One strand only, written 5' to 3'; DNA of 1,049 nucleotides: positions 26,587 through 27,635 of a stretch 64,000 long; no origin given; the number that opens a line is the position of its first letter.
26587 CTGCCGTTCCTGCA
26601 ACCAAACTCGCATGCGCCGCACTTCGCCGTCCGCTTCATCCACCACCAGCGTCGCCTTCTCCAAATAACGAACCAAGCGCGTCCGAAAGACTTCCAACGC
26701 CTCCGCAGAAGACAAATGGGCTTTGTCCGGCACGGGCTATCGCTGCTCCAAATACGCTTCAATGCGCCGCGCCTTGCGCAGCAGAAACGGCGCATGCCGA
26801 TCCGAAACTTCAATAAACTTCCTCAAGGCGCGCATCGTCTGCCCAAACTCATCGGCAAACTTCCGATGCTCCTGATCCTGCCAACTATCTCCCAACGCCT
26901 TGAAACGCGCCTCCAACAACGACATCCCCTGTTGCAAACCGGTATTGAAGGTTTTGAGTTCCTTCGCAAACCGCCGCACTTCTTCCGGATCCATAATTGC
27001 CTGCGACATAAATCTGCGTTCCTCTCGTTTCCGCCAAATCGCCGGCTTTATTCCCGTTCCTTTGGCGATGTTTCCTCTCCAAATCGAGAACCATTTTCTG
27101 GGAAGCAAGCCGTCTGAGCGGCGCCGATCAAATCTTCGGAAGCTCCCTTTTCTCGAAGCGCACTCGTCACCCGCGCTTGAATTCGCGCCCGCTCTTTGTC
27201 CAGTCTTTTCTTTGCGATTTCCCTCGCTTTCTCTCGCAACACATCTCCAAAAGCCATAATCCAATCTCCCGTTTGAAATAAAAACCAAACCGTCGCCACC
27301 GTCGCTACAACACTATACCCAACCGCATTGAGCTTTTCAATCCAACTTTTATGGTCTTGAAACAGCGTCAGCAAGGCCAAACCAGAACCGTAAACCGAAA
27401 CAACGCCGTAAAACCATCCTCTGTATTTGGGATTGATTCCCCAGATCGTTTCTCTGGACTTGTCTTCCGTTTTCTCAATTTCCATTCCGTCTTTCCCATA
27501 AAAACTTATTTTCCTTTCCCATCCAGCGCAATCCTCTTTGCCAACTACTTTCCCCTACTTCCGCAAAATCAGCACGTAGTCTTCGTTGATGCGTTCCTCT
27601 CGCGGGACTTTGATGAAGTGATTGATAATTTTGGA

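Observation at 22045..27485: Type VII secretion-like operon (EssC/EccC-type ATPase plus WXG100-like hairpin proteins) in a PVC-type diderm genome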

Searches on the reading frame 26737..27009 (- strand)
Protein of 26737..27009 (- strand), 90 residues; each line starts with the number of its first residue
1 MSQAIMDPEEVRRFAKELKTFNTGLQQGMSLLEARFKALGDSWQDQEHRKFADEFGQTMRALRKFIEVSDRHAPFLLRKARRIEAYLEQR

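Call 3: search_protein_families(library=pfam, proteins=[window:26737-27009:-], max_evalue=1)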
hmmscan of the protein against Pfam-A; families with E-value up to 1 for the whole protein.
window:26737-27009:- (90 aa): 3 families
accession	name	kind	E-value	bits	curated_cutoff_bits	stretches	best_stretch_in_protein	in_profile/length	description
PF06013.18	WXG100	-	1.5e-09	38.4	27.3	1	6-83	4-81/86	Proteins of 100 residues with WXG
PF25547.1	WXG100_2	-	0.011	16.1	27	1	7-83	27-105/150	WXG100 like domain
PF13735.12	tRNA_NucTran2_2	-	0.022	15.2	27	1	6-65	19-78/149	tRNA nucleotidyltransferase domain 2 putative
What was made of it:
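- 26737..27009 (-): WXG100-family protein, 90 aa, with W-Q-D in the hairpin bend; first gene of the conserved cassette. Pfam PF06013 scores 38.4 bits against a cutoff of 27.3 (call 3).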

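Call 4: search_protein_families(library=ncbifam, proteins=[window:26737-27009:-], max_evalue=1)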
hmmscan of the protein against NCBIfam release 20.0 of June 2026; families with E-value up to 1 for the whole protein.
window:26737-27009:- (90 aa): 5 families
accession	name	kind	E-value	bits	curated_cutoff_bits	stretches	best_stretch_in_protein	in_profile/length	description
TIGR03930.1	WXG100_ESAT6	subfamily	4.4e-07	30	44.85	1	6-80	4-78/90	WXG100 family type VII secretion target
NF035934.1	ESAT6_2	subfamily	0.00059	20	100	1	9-78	8-77/96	pore-forming ESAT-6 family protein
NF043076.1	PHA_gran_PhaM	subfamily_domain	0.035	13.6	38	1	5-39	6-40/52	PhaM family polyhydroxyalkanoate granule multifunctional regulatory protein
NF046101.1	PA3496_fam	subfamily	0.052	14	22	1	69-90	21-42/54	PA3496 family putative envelope integrity protein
TIGR03560.1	F420_Rv1855c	subfamily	0.081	12.7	231.4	1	39-67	102-130/227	TIGR03560 family F420-dependent LLM class oxidoreductase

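Call 5: search_protein_families(library=padloc, proteins=[window:26737-27009:-], max_evalue=1)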
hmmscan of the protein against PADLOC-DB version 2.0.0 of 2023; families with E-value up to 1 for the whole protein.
window:26737-27009:- (90 aa): 0 families

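Call 8: search_solved_structures(query=window:26737-27009:-, max_evalue=10, show_alignments=2)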
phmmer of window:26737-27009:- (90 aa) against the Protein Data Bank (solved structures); distinct sequences matched with E-value up to 10: 14.
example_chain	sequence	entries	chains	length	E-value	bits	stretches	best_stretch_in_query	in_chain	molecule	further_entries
3fx7_A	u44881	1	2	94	1.2e-05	28.5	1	1-88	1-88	Putative uncharacterized protein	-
2gts_A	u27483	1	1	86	3.5e-05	27.1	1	1-84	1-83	hypothetical protein HP0062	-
4j42_A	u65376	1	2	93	0.00017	24.8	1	3-78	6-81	secreted protein EsxB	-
4j10_A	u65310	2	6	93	0.00046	23.5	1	3-78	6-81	SECRETED PROTEIN ESXB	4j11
4j41_A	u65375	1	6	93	0.00046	23.5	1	3-78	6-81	secreted protein EsxB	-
4iyh_A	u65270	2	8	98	0.00051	23.4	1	3-78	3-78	Secreted protein EsxB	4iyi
4j7j_A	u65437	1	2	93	0.00064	23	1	3-78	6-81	secreted protein EsxB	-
4j7k_A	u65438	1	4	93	0.0012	22.1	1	3-78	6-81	secreted protein EsxB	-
2vs0_A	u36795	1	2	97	0.075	16.5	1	3-71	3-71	VIRULENCE FACTOR ESXA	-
2vrz_A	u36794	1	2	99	0.077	16.4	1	3-71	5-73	VIRULENCE FACTOR ESXA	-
3gvm_A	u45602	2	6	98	0.34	14.4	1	1-81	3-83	Putative uncharacterized protein SAG1039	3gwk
5m2o_A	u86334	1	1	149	0.91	13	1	8-44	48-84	Putative cellulosomal scaffoldin protein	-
3o9o_A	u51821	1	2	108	0.98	12.9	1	1-81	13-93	Uncharacterized protein gbs1074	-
5aoz_A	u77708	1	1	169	1.1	12.7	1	8-44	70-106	PUTATIVE CELLULOSOMAL SCAFFOLDIN PROTEIN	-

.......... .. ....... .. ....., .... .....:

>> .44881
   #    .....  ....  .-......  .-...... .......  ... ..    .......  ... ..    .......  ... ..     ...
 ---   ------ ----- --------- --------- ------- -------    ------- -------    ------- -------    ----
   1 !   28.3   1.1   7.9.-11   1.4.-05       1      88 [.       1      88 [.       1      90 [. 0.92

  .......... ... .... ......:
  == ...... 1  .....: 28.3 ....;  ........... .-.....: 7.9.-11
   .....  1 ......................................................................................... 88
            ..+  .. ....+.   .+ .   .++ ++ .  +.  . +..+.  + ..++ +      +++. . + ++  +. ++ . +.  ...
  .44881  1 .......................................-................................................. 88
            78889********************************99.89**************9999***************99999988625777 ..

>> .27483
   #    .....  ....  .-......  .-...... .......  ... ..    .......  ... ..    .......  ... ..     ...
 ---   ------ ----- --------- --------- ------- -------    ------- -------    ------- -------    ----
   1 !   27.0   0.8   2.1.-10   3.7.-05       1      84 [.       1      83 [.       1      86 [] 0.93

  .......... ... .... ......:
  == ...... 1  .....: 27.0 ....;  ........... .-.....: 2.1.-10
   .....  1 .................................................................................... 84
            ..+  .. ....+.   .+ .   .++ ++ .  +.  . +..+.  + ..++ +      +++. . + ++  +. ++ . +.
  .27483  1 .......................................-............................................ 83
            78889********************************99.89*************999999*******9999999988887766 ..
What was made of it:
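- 26737..27009 (-): The best PDB relative is H. pylori HP0062 (3fx7, E 1.2e-5, WRD in the bend; call 8).
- On T7SS in the minimal sense (EccC/EssC-type ATPase plus WXG100): HP0062 has WRD (call 8).
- WXG100 membership is in call 3 and the HP0062 relationship in call 8.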

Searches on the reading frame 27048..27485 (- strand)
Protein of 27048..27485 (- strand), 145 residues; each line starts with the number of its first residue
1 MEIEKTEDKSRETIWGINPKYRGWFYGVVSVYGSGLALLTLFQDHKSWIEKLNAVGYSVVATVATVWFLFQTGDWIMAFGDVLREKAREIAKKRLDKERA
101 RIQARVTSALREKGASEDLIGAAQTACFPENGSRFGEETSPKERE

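Call 3: search_protein_families(library=pfam, proteins=[window:27048-27485:-], max_evalue=1)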
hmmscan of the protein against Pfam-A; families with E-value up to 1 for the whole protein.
window:27048-27485:- (145 aa): 2 families
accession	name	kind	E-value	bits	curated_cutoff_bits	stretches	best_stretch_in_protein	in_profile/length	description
PF23741.1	DUF7164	-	0.033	13.2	27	1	9-47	220-260/353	Domain of unknown function (DUF7164)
PF22116.1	DUF6944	-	0.073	12.8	32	1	49-110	39-100/167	Family of unknown function (DUF6944)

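Call 4: search_protein_families(library=ncbifam, proteins=[window:27048-27485:-], max_evalue=1)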
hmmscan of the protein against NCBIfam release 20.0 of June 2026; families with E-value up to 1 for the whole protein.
window:27048-27485:- (145 aa): 2 families
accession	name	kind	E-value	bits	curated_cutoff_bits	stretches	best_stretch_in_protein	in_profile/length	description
NF001064.0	PRK00117.5-4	equivalog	0.045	13.1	217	1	84-120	30-65/194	recombination regulator RecX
TIGR01607.1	PST-A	paralog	0.17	10.9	218.25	1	45-61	63-79/332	Plasmodium subtelomeric family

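Call 5: search_protein_families(library=padloc, proteins=[window:27048-27485:-], max_evalue=1)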
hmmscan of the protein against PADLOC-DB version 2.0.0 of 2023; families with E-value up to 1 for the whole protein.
window:27048-27485:- (145 aa): 0 families
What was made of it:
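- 27048..27485 (-): 145-aa membrane protein: not part of the conserved cassette, a lineage-specific neighbour. It has no family match (calls 3-5).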
